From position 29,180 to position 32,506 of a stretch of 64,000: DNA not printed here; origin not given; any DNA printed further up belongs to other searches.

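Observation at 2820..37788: Strongly over-represented, strand-biased AT-rich word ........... (~20-nt consensus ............-SSYYTAA)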

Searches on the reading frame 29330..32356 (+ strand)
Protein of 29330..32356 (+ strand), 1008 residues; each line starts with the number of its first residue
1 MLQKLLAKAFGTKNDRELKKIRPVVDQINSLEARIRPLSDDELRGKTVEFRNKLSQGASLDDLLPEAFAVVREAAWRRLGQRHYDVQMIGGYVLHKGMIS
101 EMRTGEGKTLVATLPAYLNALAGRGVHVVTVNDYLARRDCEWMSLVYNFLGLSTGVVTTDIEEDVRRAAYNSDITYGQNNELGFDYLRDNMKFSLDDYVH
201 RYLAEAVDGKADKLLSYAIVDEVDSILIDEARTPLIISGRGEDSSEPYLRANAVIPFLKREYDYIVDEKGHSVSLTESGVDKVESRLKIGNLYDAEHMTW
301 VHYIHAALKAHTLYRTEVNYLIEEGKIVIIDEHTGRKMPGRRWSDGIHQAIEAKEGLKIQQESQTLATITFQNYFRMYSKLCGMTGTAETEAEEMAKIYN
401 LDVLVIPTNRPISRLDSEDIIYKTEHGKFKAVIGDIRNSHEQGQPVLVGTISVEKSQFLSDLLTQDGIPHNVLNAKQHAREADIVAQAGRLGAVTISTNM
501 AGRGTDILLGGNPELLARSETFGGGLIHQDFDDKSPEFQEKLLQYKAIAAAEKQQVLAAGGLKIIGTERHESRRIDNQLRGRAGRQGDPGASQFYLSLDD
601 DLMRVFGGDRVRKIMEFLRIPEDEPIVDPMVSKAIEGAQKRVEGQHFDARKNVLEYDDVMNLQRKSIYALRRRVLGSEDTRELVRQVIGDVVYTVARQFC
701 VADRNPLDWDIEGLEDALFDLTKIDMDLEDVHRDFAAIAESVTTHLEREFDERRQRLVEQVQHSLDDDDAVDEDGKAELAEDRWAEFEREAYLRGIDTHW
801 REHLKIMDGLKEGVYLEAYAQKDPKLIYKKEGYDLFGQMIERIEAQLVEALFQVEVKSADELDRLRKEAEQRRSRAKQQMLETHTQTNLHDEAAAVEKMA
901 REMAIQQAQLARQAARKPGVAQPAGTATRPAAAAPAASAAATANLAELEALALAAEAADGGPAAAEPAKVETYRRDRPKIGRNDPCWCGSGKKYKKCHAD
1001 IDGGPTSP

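Call 9: search_protein_families(library=pfam, proteins=[window:29330-32356:+])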
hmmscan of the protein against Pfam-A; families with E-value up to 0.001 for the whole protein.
window:29330-32356:+ (1008 aa): 5 families
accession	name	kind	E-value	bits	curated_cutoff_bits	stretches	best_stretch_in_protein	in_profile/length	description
PF07517.20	SecA_DEAD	-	1.8e-124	415.2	24.6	1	7-395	2-289/290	SecA DEAD-like domain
PF21090.3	P-loop_SecA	-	3.7e-90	301.5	27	1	411-623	1-205/205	SecA P-loop domain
PF07516.18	SecA_SW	-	1.1e-59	202.4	26.7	1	625-855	1-200/200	SecA Wing and Scaffold domain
PF01043.26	SecA_PP_bind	-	4.3e-39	134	23.5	1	244-352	2-110/110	SecA preprotein cross-linking domain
PF02810.21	SEC-C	-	9.6e-11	41.8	20.4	1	982-999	1-18/19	SEC-C motif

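Call 17: find_encoding_contigs(protein=window:29330-32356:+, flank=10000, max_places=6)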
Protein window:29330-32356:+ (1008 aa): no gene with exactly this product is on record in the collection.
